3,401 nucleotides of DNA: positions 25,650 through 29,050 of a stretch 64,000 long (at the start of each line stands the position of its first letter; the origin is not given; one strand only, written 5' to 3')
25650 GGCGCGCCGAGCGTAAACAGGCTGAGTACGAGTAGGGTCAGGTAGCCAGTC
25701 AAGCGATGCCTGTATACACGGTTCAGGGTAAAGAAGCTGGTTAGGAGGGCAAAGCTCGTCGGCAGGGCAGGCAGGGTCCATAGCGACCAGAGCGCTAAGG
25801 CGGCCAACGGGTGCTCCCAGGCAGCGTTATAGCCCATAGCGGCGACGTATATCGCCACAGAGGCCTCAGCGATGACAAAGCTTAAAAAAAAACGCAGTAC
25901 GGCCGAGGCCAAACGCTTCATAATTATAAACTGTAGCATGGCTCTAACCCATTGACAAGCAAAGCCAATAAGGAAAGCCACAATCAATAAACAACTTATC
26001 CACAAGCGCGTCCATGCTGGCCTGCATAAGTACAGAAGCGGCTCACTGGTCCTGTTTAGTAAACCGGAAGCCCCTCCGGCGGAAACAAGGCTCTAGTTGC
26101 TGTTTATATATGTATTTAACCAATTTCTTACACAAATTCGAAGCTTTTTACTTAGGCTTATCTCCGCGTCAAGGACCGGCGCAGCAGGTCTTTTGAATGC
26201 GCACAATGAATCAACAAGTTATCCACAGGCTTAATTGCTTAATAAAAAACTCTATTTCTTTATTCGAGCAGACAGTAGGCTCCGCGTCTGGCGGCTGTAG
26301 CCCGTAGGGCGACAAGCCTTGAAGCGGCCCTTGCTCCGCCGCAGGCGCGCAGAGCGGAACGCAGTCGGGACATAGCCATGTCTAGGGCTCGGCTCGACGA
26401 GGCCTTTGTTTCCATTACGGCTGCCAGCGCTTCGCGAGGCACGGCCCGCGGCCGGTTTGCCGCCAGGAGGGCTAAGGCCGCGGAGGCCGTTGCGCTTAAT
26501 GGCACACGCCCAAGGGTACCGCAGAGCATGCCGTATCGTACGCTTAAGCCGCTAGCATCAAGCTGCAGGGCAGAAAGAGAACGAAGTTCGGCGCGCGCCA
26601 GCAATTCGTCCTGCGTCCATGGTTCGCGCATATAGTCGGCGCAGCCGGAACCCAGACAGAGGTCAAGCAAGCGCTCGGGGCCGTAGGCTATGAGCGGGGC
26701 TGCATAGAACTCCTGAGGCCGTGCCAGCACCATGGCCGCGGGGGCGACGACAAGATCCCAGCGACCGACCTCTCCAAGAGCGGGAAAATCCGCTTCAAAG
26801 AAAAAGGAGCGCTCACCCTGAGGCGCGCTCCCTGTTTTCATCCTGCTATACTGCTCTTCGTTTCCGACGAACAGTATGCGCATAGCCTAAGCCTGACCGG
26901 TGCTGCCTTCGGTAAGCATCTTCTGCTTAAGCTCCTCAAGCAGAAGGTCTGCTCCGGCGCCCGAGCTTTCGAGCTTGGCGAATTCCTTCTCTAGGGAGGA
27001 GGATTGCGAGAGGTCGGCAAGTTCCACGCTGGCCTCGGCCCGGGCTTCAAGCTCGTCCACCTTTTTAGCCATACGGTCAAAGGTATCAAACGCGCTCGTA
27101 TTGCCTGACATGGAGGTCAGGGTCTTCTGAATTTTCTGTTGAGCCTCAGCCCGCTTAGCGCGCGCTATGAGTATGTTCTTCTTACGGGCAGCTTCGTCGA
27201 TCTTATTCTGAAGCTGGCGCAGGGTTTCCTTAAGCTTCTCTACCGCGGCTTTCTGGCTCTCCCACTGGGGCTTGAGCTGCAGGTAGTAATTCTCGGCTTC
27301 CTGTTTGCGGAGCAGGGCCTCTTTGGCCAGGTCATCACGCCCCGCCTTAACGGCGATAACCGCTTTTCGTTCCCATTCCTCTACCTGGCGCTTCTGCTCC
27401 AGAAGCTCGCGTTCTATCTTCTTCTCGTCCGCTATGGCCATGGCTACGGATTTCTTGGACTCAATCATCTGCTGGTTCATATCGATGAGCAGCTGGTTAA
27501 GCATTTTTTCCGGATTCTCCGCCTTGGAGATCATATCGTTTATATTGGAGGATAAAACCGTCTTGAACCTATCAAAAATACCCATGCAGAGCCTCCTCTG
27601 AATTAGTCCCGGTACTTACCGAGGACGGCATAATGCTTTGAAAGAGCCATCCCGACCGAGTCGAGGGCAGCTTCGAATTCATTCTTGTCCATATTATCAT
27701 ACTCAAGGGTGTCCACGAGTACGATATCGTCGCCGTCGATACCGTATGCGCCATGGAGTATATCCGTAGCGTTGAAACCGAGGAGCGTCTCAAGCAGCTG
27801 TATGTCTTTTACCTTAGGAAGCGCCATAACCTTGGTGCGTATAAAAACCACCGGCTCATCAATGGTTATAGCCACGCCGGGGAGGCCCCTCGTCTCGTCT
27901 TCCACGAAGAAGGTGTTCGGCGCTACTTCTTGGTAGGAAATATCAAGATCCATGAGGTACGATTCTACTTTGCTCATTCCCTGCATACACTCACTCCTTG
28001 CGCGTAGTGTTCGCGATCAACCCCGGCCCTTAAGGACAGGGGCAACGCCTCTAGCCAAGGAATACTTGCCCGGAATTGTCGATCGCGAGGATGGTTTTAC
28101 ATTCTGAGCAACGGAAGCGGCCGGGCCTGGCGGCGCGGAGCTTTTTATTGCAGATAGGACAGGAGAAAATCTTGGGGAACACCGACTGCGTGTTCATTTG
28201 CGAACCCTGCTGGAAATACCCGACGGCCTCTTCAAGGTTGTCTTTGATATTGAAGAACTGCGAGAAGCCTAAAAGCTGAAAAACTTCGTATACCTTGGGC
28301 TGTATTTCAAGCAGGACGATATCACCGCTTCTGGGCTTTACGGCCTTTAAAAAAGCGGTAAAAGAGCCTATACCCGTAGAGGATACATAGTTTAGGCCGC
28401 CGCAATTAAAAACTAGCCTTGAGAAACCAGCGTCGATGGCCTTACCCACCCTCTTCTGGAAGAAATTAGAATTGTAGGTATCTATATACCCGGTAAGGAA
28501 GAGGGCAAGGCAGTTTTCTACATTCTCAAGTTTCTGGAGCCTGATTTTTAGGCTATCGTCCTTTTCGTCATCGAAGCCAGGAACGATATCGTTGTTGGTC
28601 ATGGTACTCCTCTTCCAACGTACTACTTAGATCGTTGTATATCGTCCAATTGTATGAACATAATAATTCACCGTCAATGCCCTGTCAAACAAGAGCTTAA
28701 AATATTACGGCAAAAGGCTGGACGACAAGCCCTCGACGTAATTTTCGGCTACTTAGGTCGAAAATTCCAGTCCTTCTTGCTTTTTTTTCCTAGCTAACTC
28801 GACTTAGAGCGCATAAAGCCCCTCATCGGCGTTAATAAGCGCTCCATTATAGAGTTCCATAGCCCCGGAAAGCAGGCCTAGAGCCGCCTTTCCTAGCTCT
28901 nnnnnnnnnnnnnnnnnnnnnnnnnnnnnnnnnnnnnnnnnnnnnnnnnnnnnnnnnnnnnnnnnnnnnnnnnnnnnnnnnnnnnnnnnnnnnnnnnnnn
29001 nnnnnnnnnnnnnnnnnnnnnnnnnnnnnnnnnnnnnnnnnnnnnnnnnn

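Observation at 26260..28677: Atypical psp-type operon: STAS-zinc-ribbon, YbjN, PspA and a phosphorylation-dead OmpR-like regulator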

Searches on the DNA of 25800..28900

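Call 61: search_rna_families(source=window, start=25800, end=28900, threshold=evalue, max_evalue=1)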
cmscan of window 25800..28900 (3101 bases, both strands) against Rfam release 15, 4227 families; matches with E-value up to 1: 1.
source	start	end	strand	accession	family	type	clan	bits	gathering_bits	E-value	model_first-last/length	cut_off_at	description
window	27110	27197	+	RF02042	HOTTIP_3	Gene; lncRNA;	-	12.3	50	0.55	1-353/353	no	HOXA transcript at the distal tip, conserved region 3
